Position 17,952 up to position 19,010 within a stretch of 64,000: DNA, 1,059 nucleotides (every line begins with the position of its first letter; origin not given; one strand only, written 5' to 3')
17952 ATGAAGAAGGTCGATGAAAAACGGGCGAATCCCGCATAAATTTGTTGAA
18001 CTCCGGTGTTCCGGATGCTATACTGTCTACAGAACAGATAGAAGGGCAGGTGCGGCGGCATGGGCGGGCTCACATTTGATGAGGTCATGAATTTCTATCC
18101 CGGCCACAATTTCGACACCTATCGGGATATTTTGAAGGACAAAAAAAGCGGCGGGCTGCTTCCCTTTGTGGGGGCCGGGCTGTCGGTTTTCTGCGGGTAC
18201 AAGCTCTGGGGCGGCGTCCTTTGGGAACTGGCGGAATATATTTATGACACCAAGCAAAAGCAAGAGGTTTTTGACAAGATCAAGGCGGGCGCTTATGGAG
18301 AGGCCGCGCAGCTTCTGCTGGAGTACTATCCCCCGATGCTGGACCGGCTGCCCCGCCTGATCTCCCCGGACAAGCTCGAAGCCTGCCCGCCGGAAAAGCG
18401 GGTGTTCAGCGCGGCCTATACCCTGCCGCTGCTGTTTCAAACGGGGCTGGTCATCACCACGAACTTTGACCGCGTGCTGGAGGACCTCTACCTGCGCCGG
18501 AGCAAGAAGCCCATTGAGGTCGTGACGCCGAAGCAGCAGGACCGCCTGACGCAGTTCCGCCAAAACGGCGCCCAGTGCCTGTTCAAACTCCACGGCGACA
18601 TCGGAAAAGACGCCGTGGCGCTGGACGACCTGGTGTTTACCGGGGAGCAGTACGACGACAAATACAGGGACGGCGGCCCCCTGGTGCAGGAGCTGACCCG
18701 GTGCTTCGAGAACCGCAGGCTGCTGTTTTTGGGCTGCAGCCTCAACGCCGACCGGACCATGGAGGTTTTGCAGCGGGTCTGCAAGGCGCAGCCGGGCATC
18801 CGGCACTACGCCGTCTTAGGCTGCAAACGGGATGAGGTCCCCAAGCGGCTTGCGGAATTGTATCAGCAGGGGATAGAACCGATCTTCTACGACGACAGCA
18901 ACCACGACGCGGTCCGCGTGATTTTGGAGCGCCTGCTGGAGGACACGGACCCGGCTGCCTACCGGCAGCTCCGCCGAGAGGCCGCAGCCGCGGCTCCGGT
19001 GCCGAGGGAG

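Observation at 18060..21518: Stand-alone SIR2, STAND NTPase and repeat-sensor protein with its own promoter and terminator: candidate NAD-depleting antiviral STAND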

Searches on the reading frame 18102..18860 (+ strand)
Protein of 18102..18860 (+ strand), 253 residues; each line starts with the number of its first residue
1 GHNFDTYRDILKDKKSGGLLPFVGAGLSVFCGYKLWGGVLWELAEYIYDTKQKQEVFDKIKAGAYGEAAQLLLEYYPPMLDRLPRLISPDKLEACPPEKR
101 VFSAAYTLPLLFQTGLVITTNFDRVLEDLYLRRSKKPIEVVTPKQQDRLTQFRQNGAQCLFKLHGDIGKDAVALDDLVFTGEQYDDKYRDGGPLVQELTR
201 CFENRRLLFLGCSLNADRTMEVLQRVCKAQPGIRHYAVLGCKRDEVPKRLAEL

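Call 85: search_solved_structures(query=window:18102-18860:+, max_evalue=1, show_alignments=5)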
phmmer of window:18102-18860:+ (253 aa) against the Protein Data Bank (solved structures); distinct sequences matched with E-value up to 1: 20.
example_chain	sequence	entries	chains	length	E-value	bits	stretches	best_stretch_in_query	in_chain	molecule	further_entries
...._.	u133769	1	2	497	3.3e-07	33.3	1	5-225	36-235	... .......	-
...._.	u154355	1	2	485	1.1e-06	31.6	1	8-239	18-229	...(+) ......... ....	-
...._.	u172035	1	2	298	5.6e-06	29.3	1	108-239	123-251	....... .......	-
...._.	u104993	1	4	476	5.8e-06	29.2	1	118-242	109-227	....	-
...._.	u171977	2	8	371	1e-05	28.4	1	108-239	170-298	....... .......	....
9nah_A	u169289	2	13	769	1.7e-05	27.7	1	155-225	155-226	SIR2 family protein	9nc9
8wkt_A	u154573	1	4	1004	6e-05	25.9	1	6-230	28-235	SIR2-like domain-containing protein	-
8k98_C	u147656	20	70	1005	6e-05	25.9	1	6-230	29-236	a protein | SIR2-like domain-containing protein | SIR2 family protein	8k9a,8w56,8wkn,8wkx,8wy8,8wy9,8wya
8bto_A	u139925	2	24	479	7.4e-05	25.6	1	119-242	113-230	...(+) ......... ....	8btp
8zsf_D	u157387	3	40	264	0.00018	24.4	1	9-214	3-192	Sir2 family NAD-dependent protein deacetylase | KomC, SIR2 domain protein, NADase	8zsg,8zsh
8wks_A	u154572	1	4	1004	0.0015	21.3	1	6-229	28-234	SIR2-like domain-containing protein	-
8wyb_A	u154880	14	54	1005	0.0015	21.3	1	6-229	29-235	SIR2-like domain-containing protein | DSR2 H171A | DSR2(H171A)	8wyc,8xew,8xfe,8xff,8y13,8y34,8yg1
9xvc_H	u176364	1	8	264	0.0017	21.2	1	9-214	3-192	KomC(H146N), a SIR2-domain NADase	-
8zsi_E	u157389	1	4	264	0.0043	19.8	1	9-214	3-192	Sir2 family NAD-dependent protein deacetylase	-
8wfn_A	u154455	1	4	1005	0.019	17.7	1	6-228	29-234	SIR2-like domain-containing protein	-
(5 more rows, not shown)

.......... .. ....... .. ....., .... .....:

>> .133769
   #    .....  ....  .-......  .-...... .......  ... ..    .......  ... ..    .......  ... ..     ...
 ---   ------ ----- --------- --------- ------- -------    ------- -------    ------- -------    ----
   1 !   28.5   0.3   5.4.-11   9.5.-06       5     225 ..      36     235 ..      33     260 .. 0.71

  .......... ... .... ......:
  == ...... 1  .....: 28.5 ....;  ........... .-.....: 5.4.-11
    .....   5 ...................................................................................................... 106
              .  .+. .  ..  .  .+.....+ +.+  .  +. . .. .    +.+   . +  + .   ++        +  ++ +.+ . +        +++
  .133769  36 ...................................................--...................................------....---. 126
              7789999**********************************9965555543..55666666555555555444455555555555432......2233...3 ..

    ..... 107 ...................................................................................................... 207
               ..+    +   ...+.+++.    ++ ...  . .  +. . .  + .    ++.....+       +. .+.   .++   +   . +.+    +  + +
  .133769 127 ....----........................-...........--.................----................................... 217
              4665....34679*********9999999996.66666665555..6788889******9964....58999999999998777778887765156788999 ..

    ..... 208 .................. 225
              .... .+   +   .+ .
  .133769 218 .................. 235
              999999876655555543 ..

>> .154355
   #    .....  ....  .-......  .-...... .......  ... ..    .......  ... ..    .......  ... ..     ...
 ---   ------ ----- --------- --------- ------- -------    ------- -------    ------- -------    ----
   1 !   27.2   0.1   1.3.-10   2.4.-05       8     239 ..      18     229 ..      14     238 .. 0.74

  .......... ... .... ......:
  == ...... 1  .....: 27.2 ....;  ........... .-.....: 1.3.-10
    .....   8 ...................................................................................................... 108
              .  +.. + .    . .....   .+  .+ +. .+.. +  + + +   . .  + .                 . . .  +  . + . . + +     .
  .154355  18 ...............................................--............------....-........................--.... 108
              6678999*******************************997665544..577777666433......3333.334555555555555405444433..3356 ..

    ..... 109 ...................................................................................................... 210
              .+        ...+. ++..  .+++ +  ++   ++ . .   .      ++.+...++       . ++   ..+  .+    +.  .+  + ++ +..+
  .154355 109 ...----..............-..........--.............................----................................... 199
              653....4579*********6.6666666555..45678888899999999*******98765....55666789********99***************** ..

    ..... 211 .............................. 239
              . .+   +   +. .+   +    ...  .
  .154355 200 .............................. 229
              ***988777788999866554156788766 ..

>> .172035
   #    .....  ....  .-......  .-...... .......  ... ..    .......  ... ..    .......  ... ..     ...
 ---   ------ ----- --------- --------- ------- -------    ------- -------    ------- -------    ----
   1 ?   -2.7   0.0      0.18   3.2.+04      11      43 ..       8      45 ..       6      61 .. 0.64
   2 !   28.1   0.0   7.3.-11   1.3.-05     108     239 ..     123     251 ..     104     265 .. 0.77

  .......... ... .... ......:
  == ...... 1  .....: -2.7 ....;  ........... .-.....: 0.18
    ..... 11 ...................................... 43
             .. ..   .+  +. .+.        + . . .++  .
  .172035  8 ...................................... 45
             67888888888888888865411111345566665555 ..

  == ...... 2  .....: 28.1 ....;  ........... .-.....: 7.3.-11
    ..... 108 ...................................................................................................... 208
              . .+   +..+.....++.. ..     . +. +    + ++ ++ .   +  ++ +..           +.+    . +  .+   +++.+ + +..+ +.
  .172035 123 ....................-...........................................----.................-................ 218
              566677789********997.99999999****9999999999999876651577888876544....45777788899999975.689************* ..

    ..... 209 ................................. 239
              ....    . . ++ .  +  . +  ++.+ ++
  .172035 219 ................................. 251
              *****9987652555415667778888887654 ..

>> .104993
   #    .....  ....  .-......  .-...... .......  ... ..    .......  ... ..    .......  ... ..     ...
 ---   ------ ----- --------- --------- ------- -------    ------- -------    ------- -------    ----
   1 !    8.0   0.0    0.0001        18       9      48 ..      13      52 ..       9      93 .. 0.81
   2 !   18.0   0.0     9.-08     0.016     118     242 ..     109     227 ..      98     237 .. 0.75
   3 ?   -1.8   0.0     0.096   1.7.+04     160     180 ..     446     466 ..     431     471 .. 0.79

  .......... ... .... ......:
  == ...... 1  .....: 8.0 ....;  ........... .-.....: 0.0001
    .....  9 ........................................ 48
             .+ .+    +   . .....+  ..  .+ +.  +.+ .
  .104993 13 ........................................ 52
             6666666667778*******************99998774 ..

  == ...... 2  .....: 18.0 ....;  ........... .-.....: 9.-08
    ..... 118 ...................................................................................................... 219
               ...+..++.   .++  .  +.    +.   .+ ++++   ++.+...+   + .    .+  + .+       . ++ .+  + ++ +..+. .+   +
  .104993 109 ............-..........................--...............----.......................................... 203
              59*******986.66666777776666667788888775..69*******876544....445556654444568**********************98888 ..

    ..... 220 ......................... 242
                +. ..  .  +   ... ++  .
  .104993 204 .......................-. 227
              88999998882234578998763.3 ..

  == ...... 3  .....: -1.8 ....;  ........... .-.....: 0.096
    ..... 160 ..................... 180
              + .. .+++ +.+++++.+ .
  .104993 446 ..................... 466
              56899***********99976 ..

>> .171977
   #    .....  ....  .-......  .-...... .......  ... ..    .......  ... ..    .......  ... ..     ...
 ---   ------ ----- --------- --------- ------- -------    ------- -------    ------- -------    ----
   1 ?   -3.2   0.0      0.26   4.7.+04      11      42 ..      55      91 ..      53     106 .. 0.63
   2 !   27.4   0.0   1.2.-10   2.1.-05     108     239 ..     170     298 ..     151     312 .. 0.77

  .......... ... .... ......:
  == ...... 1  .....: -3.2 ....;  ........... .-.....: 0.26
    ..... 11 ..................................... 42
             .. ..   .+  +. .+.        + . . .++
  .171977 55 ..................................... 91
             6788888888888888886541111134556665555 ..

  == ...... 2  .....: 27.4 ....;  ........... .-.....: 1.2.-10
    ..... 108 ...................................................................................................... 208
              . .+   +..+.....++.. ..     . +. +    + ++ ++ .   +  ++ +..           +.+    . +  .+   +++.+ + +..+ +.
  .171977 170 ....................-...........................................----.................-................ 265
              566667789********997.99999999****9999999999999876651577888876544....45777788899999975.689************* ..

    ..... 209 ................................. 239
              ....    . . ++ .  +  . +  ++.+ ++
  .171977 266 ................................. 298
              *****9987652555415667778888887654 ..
